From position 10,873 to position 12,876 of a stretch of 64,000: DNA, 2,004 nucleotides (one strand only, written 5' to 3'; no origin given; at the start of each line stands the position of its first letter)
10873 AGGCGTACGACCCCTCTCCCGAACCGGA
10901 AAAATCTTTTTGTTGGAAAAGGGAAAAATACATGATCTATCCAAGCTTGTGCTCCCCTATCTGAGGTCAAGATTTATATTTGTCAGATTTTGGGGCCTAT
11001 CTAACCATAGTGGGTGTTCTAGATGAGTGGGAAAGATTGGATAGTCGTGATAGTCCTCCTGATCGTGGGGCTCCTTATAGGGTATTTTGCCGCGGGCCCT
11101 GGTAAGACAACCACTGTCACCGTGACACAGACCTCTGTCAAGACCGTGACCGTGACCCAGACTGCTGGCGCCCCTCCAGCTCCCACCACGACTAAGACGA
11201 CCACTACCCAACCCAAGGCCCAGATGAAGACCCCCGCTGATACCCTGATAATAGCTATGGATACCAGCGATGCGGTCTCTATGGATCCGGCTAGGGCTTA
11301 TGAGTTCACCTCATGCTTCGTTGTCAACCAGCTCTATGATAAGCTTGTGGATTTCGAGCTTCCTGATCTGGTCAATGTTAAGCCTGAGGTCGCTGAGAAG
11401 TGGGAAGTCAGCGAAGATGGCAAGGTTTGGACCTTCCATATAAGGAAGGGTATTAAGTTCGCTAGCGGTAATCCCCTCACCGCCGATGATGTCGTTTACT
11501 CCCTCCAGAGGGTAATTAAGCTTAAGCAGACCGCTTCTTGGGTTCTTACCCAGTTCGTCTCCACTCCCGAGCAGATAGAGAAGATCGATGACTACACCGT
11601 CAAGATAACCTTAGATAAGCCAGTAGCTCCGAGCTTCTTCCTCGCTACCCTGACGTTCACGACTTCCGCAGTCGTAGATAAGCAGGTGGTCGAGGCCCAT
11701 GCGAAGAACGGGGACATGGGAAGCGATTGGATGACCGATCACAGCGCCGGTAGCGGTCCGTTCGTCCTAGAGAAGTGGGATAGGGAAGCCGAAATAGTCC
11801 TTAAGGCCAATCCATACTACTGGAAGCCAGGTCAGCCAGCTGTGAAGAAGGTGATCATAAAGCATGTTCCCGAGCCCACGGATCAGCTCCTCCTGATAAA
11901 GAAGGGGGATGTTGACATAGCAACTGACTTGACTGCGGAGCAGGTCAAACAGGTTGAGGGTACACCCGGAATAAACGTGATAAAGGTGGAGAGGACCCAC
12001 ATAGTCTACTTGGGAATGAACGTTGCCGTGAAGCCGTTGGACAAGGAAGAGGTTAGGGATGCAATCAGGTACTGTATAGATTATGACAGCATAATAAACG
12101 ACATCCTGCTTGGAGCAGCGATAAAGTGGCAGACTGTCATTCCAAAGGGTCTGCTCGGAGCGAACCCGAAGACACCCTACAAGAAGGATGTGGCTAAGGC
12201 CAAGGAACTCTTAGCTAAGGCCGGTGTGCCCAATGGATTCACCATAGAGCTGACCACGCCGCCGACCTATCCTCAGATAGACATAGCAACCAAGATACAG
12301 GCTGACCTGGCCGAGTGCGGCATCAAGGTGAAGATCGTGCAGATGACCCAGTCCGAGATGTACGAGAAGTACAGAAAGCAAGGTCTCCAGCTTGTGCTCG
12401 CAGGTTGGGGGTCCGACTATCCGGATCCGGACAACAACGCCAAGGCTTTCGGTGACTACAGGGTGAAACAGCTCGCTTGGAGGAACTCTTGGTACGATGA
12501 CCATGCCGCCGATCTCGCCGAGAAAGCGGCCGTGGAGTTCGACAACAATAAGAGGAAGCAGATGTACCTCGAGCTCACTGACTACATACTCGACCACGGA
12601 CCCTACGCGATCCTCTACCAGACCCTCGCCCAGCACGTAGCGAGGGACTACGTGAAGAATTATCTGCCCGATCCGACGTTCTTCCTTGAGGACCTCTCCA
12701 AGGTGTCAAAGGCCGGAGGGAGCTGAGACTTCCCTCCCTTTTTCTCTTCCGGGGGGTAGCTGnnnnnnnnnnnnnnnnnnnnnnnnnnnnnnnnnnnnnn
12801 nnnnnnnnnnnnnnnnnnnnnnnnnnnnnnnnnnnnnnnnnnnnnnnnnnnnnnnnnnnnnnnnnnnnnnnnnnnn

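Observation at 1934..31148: N-terminal anchor and Thr linker of binding proteins conserved at protein level: candidate sorting or glycosylation signal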

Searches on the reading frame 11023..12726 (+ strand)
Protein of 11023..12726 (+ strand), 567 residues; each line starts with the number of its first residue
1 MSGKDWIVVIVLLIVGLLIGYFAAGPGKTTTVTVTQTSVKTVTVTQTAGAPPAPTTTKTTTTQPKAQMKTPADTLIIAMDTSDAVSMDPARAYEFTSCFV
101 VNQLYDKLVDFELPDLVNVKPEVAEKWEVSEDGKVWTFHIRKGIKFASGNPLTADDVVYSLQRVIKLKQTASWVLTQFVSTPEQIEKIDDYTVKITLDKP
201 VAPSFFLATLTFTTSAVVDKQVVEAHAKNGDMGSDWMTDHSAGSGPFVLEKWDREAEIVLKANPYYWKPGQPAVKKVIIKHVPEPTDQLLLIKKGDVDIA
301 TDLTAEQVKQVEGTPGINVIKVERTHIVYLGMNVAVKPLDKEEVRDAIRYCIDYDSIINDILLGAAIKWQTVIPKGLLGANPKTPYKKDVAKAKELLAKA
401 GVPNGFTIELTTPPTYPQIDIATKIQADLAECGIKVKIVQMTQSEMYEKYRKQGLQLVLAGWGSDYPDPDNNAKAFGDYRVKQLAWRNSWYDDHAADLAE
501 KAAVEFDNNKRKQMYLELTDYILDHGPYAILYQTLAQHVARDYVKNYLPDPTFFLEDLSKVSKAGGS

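Call 11: search_protein_families(library=pfam, proteins=[window:11023-12726:+])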
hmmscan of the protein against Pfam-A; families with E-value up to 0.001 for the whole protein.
window:11023-12726:+ (567 aa): 1 family
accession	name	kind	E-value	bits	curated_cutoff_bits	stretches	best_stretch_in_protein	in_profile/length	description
PF00496.27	SBP_bac_5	-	3.7e-98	329.5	32.4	1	119-477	2-361/368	Bacterial extracellular solute-binding proteins, family 5 Middle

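Call 33: find_homologous_proteins(query=window:11023-12723:+, max_evalue=1e-60)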
Query window:11023-12723:+ (567 aa): 3442 proteins with E <= 1e-60 among 8000 candidates; the best 120 are listed.
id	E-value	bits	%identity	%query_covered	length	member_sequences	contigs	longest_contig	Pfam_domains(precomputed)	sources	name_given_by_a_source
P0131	0.0e+0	1221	95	100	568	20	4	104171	PF00496.28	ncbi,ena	-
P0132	0.0e+0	1154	88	100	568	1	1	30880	PF00496.28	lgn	-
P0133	0.0e+0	1105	84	99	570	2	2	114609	PF00496.28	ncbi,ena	-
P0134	0.0e+0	1075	91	88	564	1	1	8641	PF00496.28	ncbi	-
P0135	4.7e-297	1004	78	99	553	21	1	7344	PF00496.28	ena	-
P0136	1.0e-292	990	77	96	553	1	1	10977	PF00496.28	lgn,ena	-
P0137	4.4e-291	984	77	96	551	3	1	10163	PF00496.28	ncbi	-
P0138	7.4e-291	983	75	99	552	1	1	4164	PF00496.28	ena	-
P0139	2.4e-287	972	75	100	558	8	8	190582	PF00496.28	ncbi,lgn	ncbi:MAG: ABC transporter substrate-binding protein [Candidatus Korarchaeum sp.]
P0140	2.2e-281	952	81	87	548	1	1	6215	PF00496.28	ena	-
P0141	3.0e-257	873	76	90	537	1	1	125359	PF00496.28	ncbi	-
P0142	4.0e-255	866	73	91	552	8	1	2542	PF00496.28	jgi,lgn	jgi:peptide/nickel transport system substrate-binding protein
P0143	1.1e-254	864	74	88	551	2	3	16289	PF00496.28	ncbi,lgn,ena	-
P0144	3.6e-252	856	75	89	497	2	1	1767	PF00496.28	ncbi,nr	ncbi:MAG: ABC transporter substrate-binding protein, partial [Candidatus Korarchaeum sp.]|nr:ABC tra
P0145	6.9e-252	855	76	87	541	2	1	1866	PF00496.28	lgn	-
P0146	9.3e-251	851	74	87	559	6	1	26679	PF00496.28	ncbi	-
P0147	1.6e-249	847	74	88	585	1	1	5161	PF00496.28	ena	-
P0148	1.4e-248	844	72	90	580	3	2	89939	PF00496.28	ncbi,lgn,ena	-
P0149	5.0e-248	842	74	87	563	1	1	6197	PF00496.28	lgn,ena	-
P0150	1.2e-243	828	74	87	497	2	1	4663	PF00496.28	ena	-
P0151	4.3e-239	813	70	87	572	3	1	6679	PF00496.28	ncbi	-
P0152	6.6e-236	802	71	89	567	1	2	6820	PF00496.28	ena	-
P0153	1.8e-233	794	69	87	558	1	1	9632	PF00496.28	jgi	jgi:peptide/nickel transport system substrate-binding protein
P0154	4.7e-228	776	67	91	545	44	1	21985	PF00496.28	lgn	-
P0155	1.6e-225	768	66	88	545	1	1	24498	PF00496.28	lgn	-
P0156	6.0e-204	697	63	88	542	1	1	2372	PF00496.28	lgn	-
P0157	1.7e-202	692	63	89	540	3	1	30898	PF00496.28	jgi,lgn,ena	-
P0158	2.0e-201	688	62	88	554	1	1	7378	PF00496.28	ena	-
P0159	2.5e-201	688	62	88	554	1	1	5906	PF00496.28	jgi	-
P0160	4.6e-201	687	61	89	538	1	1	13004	PF00496.28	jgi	-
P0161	5.2e-201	687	62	88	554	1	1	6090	PF00496.28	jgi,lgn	jgi:peptide/nickel transport system substrate-binding protein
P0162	6.8e-201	687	62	88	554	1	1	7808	PF00496.28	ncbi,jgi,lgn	jgi:peptide/nickel transport system substrate-binding protein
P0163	2.0e-200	685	62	88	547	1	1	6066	PF00496.28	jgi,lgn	jgi:peptide/nickel transport system substrate-binding protein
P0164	2.1e-200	685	61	88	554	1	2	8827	PF00496.28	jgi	-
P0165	2.1e-200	685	62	88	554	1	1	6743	PF00496.28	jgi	jgi:peptide/nickel transport system substrate-binding protein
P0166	2.3e-200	685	62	88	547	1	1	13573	PF00496.28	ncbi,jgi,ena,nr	ncbi:MAG: ABC transporter substrate-binding protein [Desulfurococcales archaeon]|nr:ABC transporter 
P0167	2.4e-200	685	61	88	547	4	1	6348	PF00496.28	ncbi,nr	ncbi:MAG: ABC transporter substrate-binding protein [Desulfurococcaceae archaeon]|nr:ABC transporter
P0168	2.6e-200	685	61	88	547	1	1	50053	PF00496.28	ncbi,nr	ncbi:MAG: ABC transporter substrate-binding protein [Desulfurococcales archaeon]|nr:ABC transporter 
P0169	2.7e-200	685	61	88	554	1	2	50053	PF00496.28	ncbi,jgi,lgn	jgi:peptide/nickel transport system substrate-binding protein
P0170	3.2e-200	684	62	88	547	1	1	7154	PF00496.28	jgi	jgi:peptide/nickel transport system substrate-binding protein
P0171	5.3e-200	684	62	88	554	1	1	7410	PF00496.28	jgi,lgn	jgi:peptide/nickel transport system substrate-binding protein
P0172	6.5e-200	683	61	88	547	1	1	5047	PF00496.28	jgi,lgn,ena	-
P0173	1.5e-199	682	61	88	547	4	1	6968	PF00496.28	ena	-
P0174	1.4e-198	679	61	89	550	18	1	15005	PF00496.28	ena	-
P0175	4.9e-197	674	61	92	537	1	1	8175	PF00496.28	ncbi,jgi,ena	-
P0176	1.5e-194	666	59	87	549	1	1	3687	PF00496.28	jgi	-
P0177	5.3e-194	664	60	89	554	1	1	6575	PF00496.28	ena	-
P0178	5.4e-194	664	59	89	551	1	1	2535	PF00496.28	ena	-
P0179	5.6e-194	664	59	89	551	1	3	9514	PF00496.28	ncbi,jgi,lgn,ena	-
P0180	1.1e-193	663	60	86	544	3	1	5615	PF00496.28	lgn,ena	-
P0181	1.6e-192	659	60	87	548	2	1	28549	PF00496.28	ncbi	ncbi:MAG: ABC transporter substrate-binding protein [Sulfolobales archaeon]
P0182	1.5e-191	656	59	87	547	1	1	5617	PF00496.28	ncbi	-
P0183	7.9e-190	650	60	87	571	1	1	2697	PF00496.28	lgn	-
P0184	2.4e-188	645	60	86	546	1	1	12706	PF00496.28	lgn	-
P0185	9.9e-187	640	58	89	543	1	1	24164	PF00496.28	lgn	-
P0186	1.1e-181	623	59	86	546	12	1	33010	PF00496.28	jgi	-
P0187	7.8e-181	620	56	88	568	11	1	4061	PF00496.28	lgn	-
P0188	2.4e-180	619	55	89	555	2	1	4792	PF00496.28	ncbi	-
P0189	2.8e-180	618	56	88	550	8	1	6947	PF00496.28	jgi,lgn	jgi:peptide/nickel transport system substrate-binding protein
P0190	5.0e-179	614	55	90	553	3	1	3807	PF00496.28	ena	-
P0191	1.4e-178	613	54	90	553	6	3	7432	PF00496.28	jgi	-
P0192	2.5e-178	612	55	89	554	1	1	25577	PF00496.28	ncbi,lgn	ncbi:MAG: ABC transporter substrate-binding protein [Candidatus Bathyarchaeia archaeon]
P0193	2.1e-175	602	56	86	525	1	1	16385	PF00496.28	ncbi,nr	ncbi:MAG: ABC transporter substrate-binding protein [Nitrospinota bacterium]|nr:MAG: ABC transporter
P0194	5.7e-174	598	53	87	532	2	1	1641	PF00496.28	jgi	jgi:peptide/nickel transport system substrate-binding protein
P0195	4.7e-173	595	54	87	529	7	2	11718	PF00496.28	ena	-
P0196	5.6e-173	594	54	87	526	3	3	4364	PF00496.28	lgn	-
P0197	5.7e-173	594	50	98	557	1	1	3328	PF00496.28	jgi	jgi:peptide/nickel transport system substrate-binding protein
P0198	2.7e-172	592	54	87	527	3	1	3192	PF00496.28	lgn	-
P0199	2.0e-171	589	52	90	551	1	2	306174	PF00496.28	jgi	jgi:peptide/nickel transport system substrate-binding protein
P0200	4.2e-171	588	53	89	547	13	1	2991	PF00496.28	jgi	jgi:peptide/nickel transport system substrate-binding protein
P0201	5.0e-171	588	52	88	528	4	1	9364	PF00496.28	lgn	-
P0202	7.2e-171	587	53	89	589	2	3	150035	PF00496.28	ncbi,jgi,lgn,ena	-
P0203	7.2e-170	584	55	86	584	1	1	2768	PF00496.28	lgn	-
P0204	6.3e-169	581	54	90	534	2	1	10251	PF00496.28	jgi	jgi:peptide/nickel transport system substrate-binding protein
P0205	4.7e-168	578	53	87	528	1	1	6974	PF00496.28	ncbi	-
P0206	1.1e-166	574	52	86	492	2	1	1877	PF00496.28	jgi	jgi:peptide/nickel transport system substrate-binding protein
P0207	9.1e-165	567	50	87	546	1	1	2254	PF00496.28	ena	-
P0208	2.2e-164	566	54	87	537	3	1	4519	PF00496.28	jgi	-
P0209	1.3e-163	563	52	88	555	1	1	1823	PF00496.28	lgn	-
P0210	7.3e-163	561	53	86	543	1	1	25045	PF00496.28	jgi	-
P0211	8.4e-163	561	51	87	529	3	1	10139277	PF00496.28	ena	-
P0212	2.5e-162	559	54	86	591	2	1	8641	PF00496.28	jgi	-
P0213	1.9e-161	556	53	86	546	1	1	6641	PF00496.28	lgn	-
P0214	4.7e-159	548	50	91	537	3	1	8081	PF00496.28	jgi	-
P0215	5.8e-155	535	49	89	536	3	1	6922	PF00496.28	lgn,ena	-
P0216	2.2e-152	526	50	87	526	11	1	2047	PF00496.28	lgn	-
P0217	2.5e-149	516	48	87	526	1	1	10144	PF00496.28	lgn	-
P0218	2.0e-147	510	49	84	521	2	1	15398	PF00496.28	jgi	-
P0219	3.2e-147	509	48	91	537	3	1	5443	PF00496.28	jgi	-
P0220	1.3e-145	504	50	84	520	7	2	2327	PF00496.28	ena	-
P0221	3.0e-145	503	46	88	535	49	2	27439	PF00496.28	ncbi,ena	ncbi:MAG TPA: ABC transporter substrate-binding protein [bacterium]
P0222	4.4e-145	502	45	98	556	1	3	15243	PF00496.28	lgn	-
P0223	4.9e-145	502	47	86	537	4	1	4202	PF00496.28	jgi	jgi:peptide/nickel transport system substrate-binding protein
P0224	9.0e-144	498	47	87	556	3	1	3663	PF00496.28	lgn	-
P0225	9.8e-144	498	43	99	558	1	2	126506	PF00496.28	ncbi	-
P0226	1.3e-143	498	45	97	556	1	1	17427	PF00496.28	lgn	-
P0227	2.5e-143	497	47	91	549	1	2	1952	PF00496.28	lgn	-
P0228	2.9e-143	496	45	92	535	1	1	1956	PF00496.28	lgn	-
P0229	3.2e-143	496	49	84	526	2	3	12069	PF00496.28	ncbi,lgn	-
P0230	7.0e-143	495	45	87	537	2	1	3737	PF00496.28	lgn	-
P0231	1.7e-142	494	47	87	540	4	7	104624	PF00496.28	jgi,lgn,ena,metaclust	metaclust:\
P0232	2.1e-142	493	45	90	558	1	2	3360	PF00496.28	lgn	-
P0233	3.6e-142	493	46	90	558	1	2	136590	PF00496.28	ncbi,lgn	-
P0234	8.6e-142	491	45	91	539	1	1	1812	PF00496.28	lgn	-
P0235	1.2e-141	491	46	87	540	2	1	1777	PF00496.28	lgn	-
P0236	2.0e-141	490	48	84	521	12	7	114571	PF00496.28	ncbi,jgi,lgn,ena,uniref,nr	ncbi:MAG: ABC transporter substrate-binding protein [Mesoaciditoga sp.]|uniref:ABC transporter subst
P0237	5.0e-141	489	45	90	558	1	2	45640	PF00496.28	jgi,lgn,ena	-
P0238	5.0e-141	489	47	84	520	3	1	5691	PF00496.28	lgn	-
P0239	6.7e-141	489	46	87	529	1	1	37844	PF00496.28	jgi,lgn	-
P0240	7.8e-141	488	45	94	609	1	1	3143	PF00496.28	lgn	-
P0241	1.1e-140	488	45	90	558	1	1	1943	PF00496.28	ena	-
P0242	3.4e-140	486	47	87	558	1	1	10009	PF00496.28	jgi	jgi:peptide/nickel transport system substrate-binding protein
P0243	4.1e-140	486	47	89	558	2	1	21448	PF00496.28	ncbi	-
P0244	6.9e-140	485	45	89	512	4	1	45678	PF00496.28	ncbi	ncbi:MAG: ABC transporter substrate-binding protein [Chloroflexota bacterium]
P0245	1.6e-139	484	48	84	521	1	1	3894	PF00496.28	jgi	-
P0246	2.5e-139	483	43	98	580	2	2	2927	PF00496.28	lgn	-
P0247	1.3e-138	481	44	92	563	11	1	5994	PF00496.28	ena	-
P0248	1.9e-138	480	46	88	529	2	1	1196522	PF00496.28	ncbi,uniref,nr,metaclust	ncbi:ABC-type dipeptide transport system, periplasmic component [Candidatus Moduliflexus flocculans]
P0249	2.0e-138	480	45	87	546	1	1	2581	PF00496.28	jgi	jgi:peptide/nickel transport system substrate-binding protein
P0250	2.2e-138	480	46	84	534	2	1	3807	PF00496.28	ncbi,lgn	-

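Call 50: find_encoding_contigs(protein=P0139, flank=10000, max_places=2)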
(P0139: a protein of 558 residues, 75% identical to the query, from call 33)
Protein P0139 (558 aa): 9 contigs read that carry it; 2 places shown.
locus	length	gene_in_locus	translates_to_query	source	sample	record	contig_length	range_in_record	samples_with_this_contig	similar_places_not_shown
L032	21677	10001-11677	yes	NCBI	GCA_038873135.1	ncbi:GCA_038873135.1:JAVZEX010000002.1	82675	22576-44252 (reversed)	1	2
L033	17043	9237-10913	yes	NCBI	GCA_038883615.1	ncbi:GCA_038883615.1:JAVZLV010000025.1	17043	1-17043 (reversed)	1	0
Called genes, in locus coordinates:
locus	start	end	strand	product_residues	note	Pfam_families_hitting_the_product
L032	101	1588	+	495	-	-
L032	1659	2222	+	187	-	PF01965:DJ-1_PfpI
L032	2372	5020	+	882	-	PF01326:PPDK_N, PF00391:PEP-utilizers, PF02896:PEP-utilizers_C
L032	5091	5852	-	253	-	PF13555:AAA_29 (weak), PF00005:ABC_tran, PF02463:SMC_N (faint), PF13401:AAA_22 (weak), PF13304:AAA_21 (weak)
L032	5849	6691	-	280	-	PF00528:BPD_transp_1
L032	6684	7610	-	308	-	PF00528:BPD_transp_1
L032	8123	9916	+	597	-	PF02730:AFOR_N, PF01314:AFOR_C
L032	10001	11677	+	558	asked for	PF00496:SBP_bac_5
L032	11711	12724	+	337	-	PF19300:BPD_transp_1_N, PF00528:BPD_transp_1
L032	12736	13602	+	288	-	PF12911:OppC_N, PF00528:BPD_transp_1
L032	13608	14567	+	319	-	PF00005:ABC_tran, PF13304:AAA_21 (weak), PF08352:oligo_HPY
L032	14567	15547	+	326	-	PF00005:ABC_tran, PF13304:AAA_21 (faint), PF08352:oligo_HPY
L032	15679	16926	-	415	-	PF00202:Aminotran_3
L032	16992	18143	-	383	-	PF00278:Orn_DAP_Arg_deC, PF01168:Ala_racemase_N (weak), PF02784:Orn_Arg_deC_N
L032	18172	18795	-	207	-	PF01895:PhoU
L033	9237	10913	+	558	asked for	PF00496:SBP_bac_5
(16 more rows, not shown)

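Call 51: find_encoding_contigs(protein=P0134, flank=5000, max_places=2)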
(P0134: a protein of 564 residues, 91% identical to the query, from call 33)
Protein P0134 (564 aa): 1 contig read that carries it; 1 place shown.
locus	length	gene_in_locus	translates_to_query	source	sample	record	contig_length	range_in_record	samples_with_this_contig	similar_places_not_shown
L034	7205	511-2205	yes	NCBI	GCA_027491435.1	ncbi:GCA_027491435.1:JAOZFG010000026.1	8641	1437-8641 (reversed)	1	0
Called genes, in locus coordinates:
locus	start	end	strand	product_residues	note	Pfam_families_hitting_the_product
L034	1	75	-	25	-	?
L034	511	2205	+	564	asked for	PF00496:SBP_bac_5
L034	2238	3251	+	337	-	PF19300:BPD_transp_1_N, PF00528:BPD_transp_1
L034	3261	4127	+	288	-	PF12911:OppC_N, PF00528:BPD_transp_1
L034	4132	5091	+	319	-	PF00005:ABC_tran, PF13304:AAA_21 (weak), PF08352:oligo_HPY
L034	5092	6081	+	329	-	PF00005:ABC_tran, PF13304:AAA_21 (faint), PF08352:oligo_HPY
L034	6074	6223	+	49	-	-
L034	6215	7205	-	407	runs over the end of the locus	PF00202:Aminotran_3, PF00155:Aminotran_1_2 (faint)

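Call 67: find_encoding_contigs(protein=P0144, flank=3000, max_places=3)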
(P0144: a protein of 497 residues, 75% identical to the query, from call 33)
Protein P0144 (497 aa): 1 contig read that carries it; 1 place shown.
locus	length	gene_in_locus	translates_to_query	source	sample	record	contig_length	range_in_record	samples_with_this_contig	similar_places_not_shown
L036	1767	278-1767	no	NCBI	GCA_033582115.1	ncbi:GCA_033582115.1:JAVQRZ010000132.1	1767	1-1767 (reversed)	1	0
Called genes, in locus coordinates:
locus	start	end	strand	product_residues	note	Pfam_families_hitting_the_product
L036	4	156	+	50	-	PF01314:AFOR_C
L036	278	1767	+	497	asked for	PF00496:SBP_bac_5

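Call 76: find_encoding_contigs(protein=P0145, flank=1000, max_places=6)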
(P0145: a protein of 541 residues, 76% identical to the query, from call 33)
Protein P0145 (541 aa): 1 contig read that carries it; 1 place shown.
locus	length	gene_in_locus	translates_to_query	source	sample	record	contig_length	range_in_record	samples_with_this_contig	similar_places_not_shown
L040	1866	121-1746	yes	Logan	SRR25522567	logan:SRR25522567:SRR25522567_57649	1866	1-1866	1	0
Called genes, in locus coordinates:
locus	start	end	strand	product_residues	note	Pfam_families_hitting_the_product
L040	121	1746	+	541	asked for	PF00496:SBP_bac_5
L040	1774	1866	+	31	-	?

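Call 81: find_encoding_contigs(protein=P0133, flank=10000, max_places=3)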
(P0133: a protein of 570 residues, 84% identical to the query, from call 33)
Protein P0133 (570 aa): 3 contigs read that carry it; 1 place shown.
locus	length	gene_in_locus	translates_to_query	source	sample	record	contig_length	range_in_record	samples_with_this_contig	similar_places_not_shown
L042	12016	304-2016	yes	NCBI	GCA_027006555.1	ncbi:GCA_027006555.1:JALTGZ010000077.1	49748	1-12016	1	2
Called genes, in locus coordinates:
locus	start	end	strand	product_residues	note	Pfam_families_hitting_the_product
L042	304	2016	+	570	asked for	PF00496:SBP_bac_5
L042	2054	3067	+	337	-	PF19300:BPD_transp_1_N, PF00528:BPD_transp_1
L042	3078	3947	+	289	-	PF12911:OppC_N, PF00528:BPD_transp_1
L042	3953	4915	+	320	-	PF00005:ABC_tran, PF13304:AAA_21 (weak), PF08352:oligo_HPY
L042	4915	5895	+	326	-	PF02463:SMC_N (weak), PF00005:ABC_tran, PF13304:AAA_21 (weak), PF08352:oligo_HPY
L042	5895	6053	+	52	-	-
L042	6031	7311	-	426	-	PF00202:Aminotran_3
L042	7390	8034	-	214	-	PF01895:PhoU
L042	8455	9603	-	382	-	PF00278:Orn_DAP_Arg_deC, PF01168:Ala_racemase_N (weak), PF02784:Orn_Arg_deC_N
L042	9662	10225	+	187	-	-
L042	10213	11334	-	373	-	PF02746:MR_MLE_N, PF13378:MR_MLE_C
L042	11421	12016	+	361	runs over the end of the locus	PF04055:Radical_SAM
